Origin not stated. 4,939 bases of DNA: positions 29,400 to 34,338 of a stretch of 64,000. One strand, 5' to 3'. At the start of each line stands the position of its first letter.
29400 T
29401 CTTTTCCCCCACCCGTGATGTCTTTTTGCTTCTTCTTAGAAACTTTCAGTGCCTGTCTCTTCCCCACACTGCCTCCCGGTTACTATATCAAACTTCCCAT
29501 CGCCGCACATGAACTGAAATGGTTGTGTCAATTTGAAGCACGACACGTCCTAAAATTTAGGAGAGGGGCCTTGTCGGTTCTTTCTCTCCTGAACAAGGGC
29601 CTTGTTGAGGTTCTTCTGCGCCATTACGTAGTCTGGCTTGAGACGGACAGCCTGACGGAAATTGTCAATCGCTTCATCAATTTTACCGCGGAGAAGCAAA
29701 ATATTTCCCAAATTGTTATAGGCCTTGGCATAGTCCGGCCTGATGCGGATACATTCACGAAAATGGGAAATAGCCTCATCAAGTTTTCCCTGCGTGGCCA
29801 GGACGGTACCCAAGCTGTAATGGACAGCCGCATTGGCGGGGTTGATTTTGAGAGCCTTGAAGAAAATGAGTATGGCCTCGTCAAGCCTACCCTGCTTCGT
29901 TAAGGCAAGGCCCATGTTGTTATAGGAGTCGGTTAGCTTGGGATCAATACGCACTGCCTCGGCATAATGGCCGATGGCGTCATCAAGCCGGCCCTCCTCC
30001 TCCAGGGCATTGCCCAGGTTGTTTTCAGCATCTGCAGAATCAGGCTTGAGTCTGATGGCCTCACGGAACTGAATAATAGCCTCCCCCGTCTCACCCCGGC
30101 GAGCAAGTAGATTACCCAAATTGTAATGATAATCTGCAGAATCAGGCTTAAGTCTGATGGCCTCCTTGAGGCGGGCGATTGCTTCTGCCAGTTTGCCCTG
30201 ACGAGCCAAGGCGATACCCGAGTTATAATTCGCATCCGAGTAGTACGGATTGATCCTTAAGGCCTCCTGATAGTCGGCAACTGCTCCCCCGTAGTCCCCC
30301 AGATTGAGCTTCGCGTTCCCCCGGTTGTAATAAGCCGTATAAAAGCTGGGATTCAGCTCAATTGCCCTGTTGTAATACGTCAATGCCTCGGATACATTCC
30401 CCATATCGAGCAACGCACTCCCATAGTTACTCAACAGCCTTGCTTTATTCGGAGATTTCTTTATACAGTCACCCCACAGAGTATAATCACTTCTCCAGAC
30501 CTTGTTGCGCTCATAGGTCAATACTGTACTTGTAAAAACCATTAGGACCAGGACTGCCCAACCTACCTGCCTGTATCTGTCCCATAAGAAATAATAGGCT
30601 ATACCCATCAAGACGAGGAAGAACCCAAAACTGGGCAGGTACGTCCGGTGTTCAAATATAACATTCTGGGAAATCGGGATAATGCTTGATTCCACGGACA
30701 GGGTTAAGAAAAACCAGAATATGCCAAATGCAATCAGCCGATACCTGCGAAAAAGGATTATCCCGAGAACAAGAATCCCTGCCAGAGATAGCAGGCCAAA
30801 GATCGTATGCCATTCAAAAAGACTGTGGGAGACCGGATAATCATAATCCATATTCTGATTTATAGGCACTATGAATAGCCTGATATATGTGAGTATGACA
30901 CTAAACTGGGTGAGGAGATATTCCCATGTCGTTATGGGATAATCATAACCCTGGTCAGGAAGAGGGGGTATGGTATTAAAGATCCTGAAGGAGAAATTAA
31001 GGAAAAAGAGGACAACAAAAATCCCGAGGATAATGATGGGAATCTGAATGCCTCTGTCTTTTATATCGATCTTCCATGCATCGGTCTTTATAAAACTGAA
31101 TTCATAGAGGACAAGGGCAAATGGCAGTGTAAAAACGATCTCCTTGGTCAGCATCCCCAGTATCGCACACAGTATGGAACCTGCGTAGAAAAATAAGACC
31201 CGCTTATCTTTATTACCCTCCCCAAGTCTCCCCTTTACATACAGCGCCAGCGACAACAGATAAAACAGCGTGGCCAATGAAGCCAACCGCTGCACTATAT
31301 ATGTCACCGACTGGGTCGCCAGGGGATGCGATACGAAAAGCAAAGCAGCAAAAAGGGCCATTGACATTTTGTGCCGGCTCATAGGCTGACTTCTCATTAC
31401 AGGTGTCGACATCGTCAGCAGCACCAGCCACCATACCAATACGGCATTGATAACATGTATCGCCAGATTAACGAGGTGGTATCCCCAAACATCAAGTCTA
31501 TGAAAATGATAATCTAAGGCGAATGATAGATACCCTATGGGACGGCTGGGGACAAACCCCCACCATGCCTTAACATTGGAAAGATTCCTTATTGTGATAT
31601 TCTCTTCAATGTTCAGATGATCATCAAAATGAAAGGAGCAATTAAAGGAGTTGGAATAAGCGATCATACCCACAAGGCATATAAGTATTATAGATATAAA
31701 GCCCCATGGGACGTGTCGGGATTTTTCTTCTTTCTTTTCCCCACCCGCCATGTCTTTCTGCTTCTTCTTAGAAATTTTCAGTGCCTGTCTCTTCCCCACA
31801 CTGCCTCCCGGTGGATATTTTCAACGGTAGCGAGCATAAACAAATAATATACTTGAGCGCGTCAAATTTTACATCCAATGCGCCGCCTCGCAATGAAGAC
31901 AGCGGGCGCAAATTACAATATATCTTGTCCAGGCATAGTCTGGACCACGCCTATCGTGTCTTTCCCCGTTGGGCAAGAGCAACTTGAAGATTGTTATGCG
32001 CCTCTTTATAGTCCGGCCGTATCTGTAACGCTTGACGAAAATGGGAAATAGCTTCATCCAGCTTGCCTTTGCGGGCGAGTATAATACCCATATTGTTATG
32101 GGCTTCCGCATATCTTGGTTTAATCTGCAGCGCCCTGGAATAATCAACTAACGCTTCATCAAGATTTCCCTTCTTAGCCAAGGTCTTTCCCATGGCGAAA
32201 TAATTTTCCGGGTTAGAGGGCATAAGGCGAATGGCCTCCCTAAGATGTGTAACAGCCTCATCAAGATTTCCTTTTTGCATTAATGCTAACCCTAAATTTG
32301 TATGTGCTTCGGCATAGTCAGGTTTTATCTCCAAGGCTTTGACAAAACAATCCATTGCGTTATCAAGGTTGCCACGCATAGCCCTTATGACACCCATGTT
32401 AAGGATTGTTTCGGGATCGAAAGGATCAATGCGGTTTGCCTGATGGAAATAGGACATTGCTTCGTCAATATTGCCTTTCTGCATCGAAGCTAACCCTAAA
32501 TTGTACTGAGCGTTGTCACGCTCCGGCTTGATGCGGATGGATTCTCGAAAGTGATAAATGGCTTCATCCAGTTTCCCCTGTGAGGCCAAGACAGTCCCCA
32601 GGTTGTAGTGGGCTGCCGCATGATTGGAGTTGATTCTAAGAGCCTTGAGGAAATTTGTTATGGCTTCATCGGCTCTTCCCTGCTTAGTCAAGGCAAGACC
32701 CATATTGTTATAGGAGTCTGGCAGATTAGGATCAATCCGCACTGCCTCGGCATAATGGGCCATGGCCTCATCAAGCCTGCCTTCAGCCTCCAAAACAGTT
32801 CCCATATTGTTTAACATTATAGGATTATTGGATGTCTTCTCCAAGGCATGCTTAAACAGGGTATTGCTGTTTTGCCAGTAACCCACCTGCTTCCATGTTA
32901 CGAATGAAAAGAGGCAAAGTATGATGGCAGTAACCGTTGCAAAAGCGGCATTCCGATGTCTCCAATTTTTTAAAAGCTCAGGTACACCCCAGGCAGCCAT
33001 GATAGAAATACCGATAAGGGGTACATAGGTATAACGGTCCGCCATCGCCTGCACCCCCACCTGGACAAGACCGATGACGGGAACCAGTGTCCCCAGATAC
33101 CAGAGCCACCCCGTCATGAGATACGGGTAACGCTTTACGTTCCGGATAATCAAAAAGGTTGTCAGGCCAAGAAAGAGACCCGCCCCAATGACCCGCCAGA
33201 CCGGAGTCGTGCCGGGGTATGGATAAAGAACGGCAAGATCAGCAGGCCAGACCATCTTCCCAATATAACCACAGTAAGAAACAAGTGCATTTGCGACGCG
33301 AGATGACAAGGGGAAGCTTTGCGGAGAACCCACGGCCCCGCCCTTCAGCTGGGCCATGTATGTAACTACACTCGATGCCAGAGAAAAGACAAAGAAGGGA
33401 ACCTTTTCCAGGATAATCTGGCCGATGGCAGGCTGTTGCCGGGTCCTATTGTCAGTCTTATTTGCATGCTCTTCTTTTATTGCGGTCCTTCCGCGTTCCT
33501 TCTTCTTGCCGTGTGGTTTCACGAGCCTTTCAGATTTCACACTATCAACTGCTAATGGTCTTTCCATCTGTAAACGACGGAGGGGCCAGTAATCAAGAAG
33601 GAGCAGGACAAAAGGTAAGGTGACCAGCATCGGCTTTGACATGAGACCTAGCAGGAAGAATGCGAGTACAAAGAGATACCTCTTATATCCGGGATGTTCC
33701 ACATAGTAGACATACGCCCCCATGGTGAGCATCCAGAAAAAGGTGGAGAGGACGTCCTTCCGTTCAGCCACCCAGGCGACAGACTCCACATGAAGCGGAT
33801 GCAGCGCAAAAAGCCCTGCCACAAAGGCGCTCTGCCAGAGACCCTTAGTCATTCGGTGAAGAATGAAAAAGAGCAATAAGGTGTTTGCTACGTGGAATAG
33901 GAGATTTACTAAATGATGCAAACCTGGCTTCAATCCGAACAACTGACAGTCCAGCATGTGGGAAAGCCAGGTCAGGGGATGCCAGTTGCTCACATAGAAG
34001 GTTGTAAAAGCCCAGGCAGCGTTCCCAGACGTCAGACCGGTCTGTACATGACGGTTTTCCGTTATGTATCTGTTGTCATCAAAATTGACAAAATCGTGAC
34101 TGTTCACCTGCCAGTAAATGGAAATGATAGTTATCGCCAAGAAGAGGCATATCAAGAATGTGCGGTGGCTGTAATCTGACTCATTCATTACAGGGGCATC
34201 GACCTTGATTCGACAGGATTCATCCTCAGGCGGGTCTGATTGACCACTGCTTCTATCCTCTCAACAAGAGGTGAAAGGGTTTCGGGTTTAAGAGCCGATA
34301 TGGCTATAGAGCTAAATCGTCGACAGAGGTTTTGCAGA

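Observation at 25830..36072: Four tandem TMTC/PMT-like membrane-TPR paralogs translationally coupled to hflX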

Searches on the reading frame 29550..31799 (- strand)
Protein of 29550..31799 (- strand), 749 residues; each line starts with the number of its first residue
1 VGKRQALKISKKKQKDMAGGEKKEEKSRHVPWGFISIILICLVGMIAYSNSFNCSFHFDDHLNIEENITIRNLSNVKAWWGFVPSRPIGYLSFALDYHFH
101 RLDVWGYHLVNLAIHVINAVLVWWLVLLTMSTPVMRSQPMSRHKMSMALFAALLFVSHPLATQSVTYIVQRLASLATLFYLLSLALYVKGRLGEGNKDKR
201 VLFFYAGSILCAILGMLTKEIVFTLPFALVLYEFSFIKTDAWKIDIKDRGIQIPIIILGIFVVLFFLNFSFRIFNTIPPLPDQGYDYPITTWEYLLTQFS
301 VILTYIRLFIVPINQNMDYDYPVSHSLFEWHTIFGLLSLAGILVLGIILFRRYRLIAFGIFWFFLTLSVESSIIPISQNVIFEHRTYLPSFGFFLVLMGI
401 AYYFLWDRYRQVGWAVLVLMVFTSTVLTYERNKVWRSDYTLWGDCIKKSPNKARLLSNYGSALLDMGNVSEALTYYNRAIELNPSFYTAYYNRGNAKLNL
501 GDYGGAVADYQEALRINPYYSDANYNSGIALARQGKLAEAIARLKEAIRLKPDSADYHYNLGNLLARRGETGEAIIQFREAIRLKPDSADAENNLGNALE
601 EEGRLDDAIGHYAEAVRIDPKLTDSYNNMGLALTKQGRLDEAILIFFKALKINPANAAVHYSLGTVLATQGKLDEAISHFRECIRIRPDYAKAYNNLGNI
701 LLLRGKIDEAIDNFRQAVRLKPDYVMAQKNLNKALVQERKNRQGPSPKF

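Call 9: search_protein_families(library=pfam, proteins=[window:29550-31799:-], max_evalue=0.01)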
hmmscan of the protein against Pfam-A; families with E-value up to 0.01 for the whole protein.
window:29550-31799:- (749 aa): 33 families (the best 25 are shown)
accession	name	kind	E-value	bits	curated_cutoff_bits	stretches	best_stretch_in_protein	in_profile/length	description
PF13414.12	TPR_11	-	1.9e-67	223.2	26.8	8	530-568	3-41/42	TPR repeat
PF00515.34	TPR_1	-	1.2e-64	212.1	27.8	7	691-724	1-34/34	Tetratricopeptide repeat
PF07719.23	TPR_2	-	6.8e-58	188.5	27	8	691-724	1-34/34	Tetratricopeptide repeat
PF13181.12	TPR_8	-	4.3e-49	160.9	25.7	6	691-724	1-34/34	Tetratricopeptide repeat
PF13431.12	TPR_17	-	2.2e-48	159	24.4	7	680-711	2-33/34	Tetratricopeptide repeat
PF13432.12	TPR_16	-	7.8e-45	151.3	32.7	5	526-589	2-65/65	Tetratricopeptide repeat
PF13424.12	TPR_12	-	2e-38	130.9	30.1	6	657-721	3-75/77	Tetratricopeptide repeat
PF13428.12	TPR_14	-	1.6e-34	115.3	23.5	4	456-494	4-42/44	Tetratricopeptide repeat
PF14559.12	TPR_19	-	1.3e-31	109.1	25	4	501-558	5-62/68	Tetratricopeptide repeat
PF13374.12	TPR_10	-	4.6e-26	90.5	27.5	2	691-720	2-31/42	Tetratricopeptide repeat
PF13176.12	TPR_7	-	2.6e-22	77.4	27.9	0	594-621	4-31/36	Tetratricopeptide repeat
PF13174.12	TPR_6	-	6.2e-18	64.6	26.3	0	522-554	1-33/33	Tetratricopeptide repeat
PF13371.12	TPR_9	-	1.4e-17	63.9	35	2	469-523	11-65/73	Tetratricopeptide repeat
PF24575.1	TPR_Slam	-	3e-17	63.4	35.2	0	703-742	59-98/104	Surface lipoprotein assembly modifier, N-terminal TPR repeats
PF07721.20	TPR_4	-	7e-13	48.3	27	0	657-682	1-26/26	Tetratricopeptide repeat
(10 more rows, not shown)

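Call 10: search_protein_families(library=ncbifam, proteins=[window:29550-31799:-], max_evalue=0.01)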
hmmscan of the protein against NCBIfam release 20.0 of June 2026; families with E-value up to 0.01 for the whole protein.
window:29550-31799:- (749 aa): 44 families (the best 25 are shown)
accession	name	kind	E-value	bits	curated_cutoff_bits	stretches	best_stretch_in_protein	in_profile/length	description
NF040959.1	MamA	equivalog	3e-51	173.8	200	3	490-636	40-186/204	magnetosome protein MamA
TIGR02521.1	type_IV_pilW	equivalog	1e-39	136.5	154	3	532-657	42-169/234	type IV pilus biogenesis/stability protein PilW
TIGR02917.1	PEP_TPR_lipo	equivalog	2.3e-36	125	312.2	1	440-739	350-649/899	XrtA/PEP-CTERM system TPR-repeat protein PrsT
NF033762.1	social_mot_Tgl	equivalog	6.6e-35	120.6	225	3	628-736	36-147/252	social motility TPR repeat lipoprotein Tgl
NF033758.1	gliding_GltE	equivalog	2.3e-26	92.7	225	2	521-699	86-264/411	adventurous gliding motility TPR repeat lipoprotein GltE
NF047558.1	TPR_END_plus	domain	8e-24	83.4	32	2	523-555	1-33/56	TPR end-of-group domain-containing protein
NF033920.0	C39_PA2778_fam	equivalog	7.5e-23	81.2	150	3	461-552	164-255/255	PA2778 family cysteine peptidase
NF047507.1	TPR_BatC_Lepto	exception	1.4e-21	77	175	3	664-733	65-138/214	TPR repeat-containing protein BatC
TIGR00990.1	3a0801s09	subfamily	1.9e-21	76.4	757.25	2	461-585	373-497/615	mitochondrial import receptor subunit TOM70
NF008391.2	PRK11189.1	equivalog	1.9e-20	73.6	250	2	655-736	63-144/297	lipoprotein NlpI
TIGR02552.1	LcrH_SycD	equivalog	4.6e-19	68.5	104.8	3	613-723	8-118/136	SycD/LcrH family type III secretion system chaperone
NF041054.1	WAxxUGC_long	equivalog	1.7e-18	67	300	1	652-689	271-308/354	ResA-like WAxxUGC motif-containing protein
NF047371.1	FlcA_CTERM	equivalog_domain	7.5e-18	64.3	300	2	490-617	402-535/646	periplasmic flagellar collar protein FlcA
TIGR03939.1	PGA_TPR_OMP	equivalog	5.9e-17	61.2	366.65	2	520-711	18-205/800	poly-beta-1,6 N-acetyl-D-glucosamine export porin PgaA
NF002725.1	PRK02603.1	equivalog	7e-17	62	143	4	524-604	38-121/173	photosystem I assembly protein Ycf3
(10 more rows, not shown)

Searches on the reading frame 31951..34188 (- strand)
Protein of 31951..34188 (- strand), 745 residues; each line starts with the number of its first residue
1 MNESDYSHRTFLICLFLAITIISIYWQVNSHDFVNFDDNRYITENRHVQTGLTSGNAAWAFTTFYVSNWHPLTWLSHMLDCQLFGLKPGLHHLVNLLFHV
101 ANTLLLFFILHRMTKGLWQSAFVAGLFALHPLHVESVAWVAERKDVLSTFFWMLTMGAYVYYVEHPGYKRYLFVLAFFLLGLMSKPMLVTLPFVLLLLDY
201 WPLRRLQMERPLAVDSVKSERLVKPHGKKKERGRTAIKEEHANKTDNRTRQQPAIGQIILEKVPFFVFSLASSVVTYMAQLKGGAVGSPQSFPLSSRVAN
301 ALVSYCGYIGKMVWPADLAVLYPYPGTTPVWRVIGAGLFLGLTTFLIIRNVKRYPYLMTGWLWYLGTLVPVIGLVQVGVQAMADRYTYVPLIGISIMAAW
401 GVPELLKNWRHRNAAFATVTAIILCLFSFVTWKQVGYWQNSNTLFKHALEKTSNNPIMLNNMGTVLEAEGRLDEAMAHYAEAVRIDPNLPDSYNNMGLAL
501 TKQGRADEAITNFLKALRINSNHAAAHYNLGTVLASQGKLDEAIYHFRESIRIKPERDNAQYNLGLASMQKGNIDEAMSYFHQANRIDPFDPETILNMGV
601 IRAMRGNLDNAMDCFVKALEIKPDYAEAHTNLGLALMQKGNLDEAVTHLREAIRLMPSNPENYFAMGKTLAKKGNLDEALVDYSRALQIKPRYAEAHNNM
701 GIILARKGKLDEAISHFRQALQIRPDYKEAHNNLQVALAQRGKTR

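Call 9: search_protein_families(library=pfam, proteins=[window:31951-34188:-], max_evalue=0.01)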
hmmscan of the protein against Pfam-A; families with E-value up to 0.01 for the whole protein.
window:31951-34188:- (745 aa): 40 families (the best 25 are shown)
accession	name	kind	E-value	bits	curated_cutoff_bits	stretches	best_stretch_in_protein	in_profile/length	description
PF13414.12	TPR_11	-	2.1e-75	248.6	26.8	7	667-708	1-42/42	TPR repeat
PF00515.34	TPR_1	-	9.8e-70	228.2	27.8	8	694-727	1-34/34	Tetratricopeptide repeat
PF07719.23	TPR_2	-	1.5e-65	212.3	27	8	694-727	1-34/34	Tetratricopeptide repeat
PF13181.12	TPR_8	-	1.4e-50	165.6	25.7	7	694-727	1-34/34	Tetratricopeptide repeat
PF13431.12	TPR_17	-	2.7e-44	146.2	24.4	4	513-544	2-33/34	Tetratricopeptide repeat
PF13432.12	TPR_16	-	6.8e-42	141.9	32.7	4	496-556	3-63/65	Tetratricopeptide repeat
PF13424.12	TPR_12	-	3e-37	127.1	30.1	4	492-555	5-76/77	Tetratricopeptide repeat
PF14559.12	TPR_19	-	3e-34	117.6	25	5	534-593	1-60/68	Tetratricopeptide repeat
PF13428.12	TPR_14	-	8.2e-30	100.7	23.5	2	627-668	2-43/44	Tetratricopeptide repeat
PF13374.12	TPR_10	-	5.3e-27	93.4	27.5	3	492-519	4-31/42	Tetratricopeptide repeat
PF13176.12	TPR_7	-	9.2e-25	85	27.9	1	696-728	1-33/36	Tetratricopeptide repeat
PF13174.12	TPR_6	-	8.1e-18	64.2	26.3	0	560-583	2-25/33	Tetratricopeptide repeat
PF13371.12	TPR_9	-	3.6e-16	59.4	35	2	672-730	7-65/73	Tetratricopeptide repeat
PF24575.1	TPR_Slam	-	1.5e-15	58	35.2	1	523-578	46-101/104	Surface lipoprotein assembly modifier, N-terminal TPR repeats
PF07721.20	TPR_4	-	3.3e-14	52.4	27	0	626-651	1-26/26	Tetratricopeptide repeat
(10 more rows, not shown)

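Call 10: search_protein_families(library=ncbifam, proteins=[window:31951-34188:-], max_evalue=0.01)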
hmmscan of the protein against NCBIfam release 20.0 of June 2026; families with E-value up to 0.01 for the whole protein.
window:31951-34188:- (745 aa): 51 families (the best 25 are shown)
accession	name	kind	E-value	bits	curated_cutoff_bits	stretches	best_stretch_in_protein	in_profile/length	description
NF040959.1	MamA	equivalog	8.6e-56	188.6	200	4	565-723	44-202/204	magnetosome protein MamA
TIGR02521.1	type_IV_pilW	equivalog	7.4e-44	150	154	3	481-617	56-194/234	type IV pilus biogenesis/stability protein PilW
NF033762.1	social_mot_Tgl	equivalog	4.2e-42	144.2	225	3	664-738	35-111/252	social motility TPR repeat lipoprotein Tgl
TIGR02917.1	PEP_TPR_lipo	equivalog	7.9e-37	126.6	312.2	1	438-544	786-891/899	XrtA/PEP-CTERM system TPR-repeat protein PrsT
NF033758.1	gliding_GltE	equivalog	1.2e-34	120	225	4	584-694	214-324/411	adventurous gliding motility TPR repeat lipoprotein GltE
NF008391.2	PRK11189.1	equivalog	2e-28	99.8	250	4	675-743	80-148/297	lipoprotein NlpI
NF047558.1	TPR_END_plus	domain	3.9e-27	94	32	2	697-729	2-34/56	TPR end-of-group domain-containing protein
NF002725.1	PRK02603.1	equivalog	8.6e-26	91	143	4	561-646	38-126/173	photosystem I assembly protein Ycf3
NF047371.1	FlcA_CTERM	equivalog_domain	1.5e-23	83.2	300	3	598-688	444-535/646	periplasmic flagellar collar protein FlcA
TIGR00990.1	3a0801s09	subfamily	2.4e-22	79.3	757.25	2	437-592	309-467/615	mitochondrial import receptor subunit TOM70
TIGR02552.1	LcrH_SycD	equivalog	2.7e-22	79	104.8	3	549-661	9-121/136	SycD/LcrH family type III secretion system chaperone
NF033920.0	C39_PA2778_fam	equivalog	6.3e-22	78.2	150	4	644-725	174-255/255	PA2778 family cysteine peptidase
NF047507.1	TPR_BatC_Lepto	exception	5.9e-21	74.9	175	4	537-632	37-136/214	TPR repeat-containing protein BatC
NF041054.1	WAxxUGC_long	equivalog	6e-19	68.5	300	3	519-556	271-308/354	ResA-like WAxxUGC motif-containing protein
NF008520.0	PRK11447.1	equivalog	1.7e-17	62.6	858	2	495-626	274-419/1157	cellulose synthase complex outer membrane protein BcsC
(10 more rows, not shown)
